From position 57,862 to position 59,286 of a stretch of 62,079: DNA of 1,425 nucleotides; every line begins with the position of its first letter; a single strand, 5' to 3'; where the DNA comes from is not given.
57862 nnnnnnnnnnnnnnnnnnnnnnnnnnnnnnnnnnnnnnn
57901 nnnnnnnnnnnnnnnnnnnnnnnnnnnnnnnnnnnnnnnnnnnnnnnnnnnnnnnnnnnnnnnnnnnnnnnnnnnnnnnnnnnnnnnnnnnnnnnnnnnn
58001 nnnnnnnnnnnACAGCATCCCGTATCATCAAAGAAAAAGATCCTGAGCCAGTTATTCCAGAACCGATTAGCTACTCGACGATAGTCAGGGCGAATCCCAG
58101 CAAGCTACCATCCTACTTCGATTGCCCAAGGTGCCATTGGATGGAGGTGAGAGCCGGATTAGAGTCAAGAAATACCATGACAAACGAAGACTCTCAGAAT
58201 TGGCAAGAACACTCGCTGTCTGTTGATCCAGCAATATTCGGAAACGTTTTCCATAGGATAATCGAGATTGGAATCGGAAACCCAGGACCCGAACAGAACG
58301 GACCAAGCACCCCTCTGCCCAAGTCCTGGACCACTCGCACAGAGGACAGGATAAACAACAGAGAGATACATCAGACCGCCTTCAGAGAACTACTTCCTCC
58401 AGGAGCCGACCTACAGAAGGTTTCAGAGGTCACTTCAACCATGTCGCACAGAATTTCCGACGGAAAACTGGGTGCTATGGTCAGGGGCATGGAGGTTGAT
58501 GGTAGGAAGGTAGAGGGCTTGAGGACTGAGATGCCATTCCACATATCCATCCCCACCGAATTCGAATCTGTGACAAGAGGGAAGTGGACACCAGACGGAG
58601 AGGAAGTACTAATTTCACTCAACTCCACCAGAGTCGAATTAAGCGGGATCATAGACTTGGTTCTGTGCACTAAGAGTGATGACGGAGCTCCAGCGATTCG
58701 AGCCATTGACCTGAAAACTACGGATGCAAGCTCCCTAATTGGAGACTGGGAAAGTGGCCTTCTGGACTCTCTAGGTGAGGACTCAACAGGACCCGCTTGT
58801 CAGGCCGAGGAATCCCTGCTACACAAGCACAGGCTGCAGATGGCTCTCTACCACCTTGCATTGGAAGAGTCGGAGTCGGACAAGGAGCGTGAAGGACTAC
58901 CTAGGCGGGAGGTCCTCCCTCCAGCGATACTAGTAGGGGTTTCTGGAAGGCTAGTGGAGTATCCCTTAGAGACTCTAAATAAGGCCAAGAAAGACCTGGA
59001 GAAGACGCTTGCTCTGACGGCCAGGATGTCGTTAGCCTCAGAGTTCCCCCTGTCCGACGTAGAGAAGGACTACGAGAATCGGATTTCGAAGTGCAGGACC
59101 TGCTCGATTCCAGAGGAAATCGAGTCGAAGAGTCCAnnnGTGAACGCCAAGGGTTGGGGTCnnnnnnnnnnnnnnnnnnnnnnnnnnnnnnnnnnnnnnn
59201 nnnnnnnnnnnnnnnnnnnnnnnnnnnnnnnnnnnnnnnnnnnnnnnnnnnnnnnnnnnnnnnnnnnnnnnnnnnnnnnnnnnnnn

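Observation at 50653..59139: Complete bacterial-type AddB/AddA helicase-nuclease pair embedded among archaeal core genes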

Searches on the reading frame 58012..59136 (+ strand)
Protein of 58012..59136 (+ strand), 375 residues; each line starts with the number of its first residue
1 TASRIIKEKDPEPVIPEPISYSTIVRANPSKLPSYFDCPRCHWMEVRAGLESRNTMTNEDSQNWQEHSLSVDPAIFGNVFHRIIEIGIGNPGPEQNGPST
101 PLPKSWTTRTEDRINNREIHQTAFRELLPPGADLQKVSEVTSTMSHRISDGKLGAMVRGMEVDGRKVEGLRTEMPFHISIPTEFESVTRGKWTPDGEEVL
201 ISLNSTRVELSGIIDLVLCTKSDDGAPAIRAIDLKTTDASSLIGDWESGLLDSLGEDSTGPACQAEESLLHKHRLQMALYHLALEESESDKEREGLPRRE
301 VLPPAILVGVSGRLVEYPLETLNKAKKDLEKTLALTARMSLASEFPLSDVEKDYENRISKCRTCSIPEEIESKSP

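Call 82: predict_structure(alignment_id=A5)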
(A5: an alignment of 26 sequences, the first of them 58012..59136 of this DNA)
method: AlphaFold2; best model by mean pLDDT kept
length: 375 residues; sequences in the alignment: 26
mean_pLDDT: 84.4   pTM: 0.82
mean pLDDT of the five models: 84.4, 83.2, 81.0, 80.7, 79.1
residues with pLDDT >= 90: 218; 70-90: 94; 50-70: 27; < 50: 36
segments of 3 or more residues with pLDDT < 50: 1-11, 55-66, 367-375
pLDDT, mean of each block of 10 residues (from residue 1): 41 51 84 87 81 48 51 91 96 91 94 97 94 91 96 95 94 95 89 85 92 97 91 90 71 87 93 95 96 94 96 95 97 93 84 73 52 35
secondary structure, 60 per line:
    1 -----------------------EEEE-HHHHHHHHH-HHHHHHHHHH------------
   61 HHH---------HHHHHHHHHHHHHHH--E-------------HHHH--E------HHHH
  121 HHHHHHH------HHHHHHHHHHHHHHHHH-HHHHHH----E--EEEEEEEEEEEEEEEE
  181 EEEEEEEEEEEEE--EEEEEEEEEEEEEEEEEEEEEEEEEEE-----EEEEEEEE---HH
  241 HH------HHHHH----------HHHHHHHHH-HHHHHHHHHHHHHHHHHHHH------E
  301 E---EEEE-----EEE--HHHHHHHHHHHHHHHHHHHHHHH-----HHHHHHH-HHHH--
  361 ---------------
elements in order: E24-27 H29-37 H39-48 H73-87 H104-107 H117-127 H134-150 H152-157 E165-193 E196-222 E228-235 H239-242 H249-253 H264-272 H274-293 E305-308 E314-316 H319-341 H347-353 H355-358

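Call 84: fold_search(model_id=the predicted structure, library=pdb)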
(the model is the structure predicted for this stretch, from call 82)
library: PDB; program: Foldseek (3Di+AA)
matches with E <= 10: 377; with E <= 0.001: 17
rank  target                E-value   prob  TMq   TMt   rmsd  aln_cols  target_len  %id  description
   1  4cei_B                2.0e-05  1.00  0.38  0.14  13.2       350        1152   14  Crystal structure of ADPNP-bound AddAB with a forked DNA substrate (released 2014-03-12)
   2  4cej_B                3.0e-05  1.00  0.34  0.12  14.7       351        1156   14  Crystal structure of AddAB-DNA-ADPNP complex at 3 Angstrom resolution (released 2014-03-12)
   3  9np6_A                4.9e-05  1.00  0.36  0.17  10.4       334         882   14  Cryo-EM structure of AdnA(D934A)-AdnB(D1014A) in complex with AMPPNP and blunt end DNA (released 2025-03-19)
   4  7sjr_A                5.2e-05  1.00  0.37  0.17   9.3       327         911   14  Cryo-EM structure of AdnA-AdnB(W325A) in complex with DNA and AMPPNP (released 2021-12-22)
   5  4ceh_B                1.1e-04  1.00  0.34  0.13  14.7       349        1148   13  Crystal structure of AddAB with a forked DNA substrate (released 2014-03-12)
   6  5ean_A                1.5e-04  1.00  0.41  0.16   8.5       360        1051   11  Crystal structure of Dna2 in complex with a 5' overhang DNA (released 2015-11-18)
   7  6ppr_A                1.5e-04  1.00  0.34  0.17  11.0       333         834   14  Cryo-EM structure of AdnA(D934A)-AdnB(D1014A) in complex with AMPPNP and DNA (released 2019-11-20)
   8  8b1t_B                1.6e-04  1.00  0.35  0.13  15.0       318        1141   13  RecBCD-DNA in complex with the phage protein Abc2 (released 2022-12-28)
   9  6ppu_A                1.7e-04  1.00  0.34  0.23   8.8       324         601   14  Cryo-EM structure of AdnAB-AMPPNP-DNA complex (released 2019-11-20)
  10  5eax_A                1.8e-04  1.00  0.40  0.16   9.4       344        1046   14  Crystal structure of Dna2 in complex with an ssDNA (released 2015-11-18)
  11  5eaw_A                1.8e-04  1.00  0.40  0.17  10.2       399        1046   14  Crystal structure of Dna2 nuclease-helicase (released 2015-11-18)
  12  1w36_B                3.7e-04  1.00  0.39  0.15  12.3       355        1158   14  RecBCD:DNA complex (released 2004-11-04)
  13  5mbv_B                4.0e-04  1.00  0.33  0.13  13.5       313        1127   16  Cryo-EM structure of Lambda Phage protein GamS bound to RecBCD. (released 2017-01-11)
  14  6sjb_B                5.7e-04  1.00  0.34  0.13  11.3       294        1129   16  Cryo-EM structure of the RecBCD Chi recognised complex (released 2020-01-01)
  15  9iac_A                6.4e-04  0.99  0.33  0.43  11.4       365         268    8  Structure of the Argonaute-associated Cas4 family protein 1 (ACE1) from Microcystis aeruginosa (MaACE1) (released 2025-04-23)
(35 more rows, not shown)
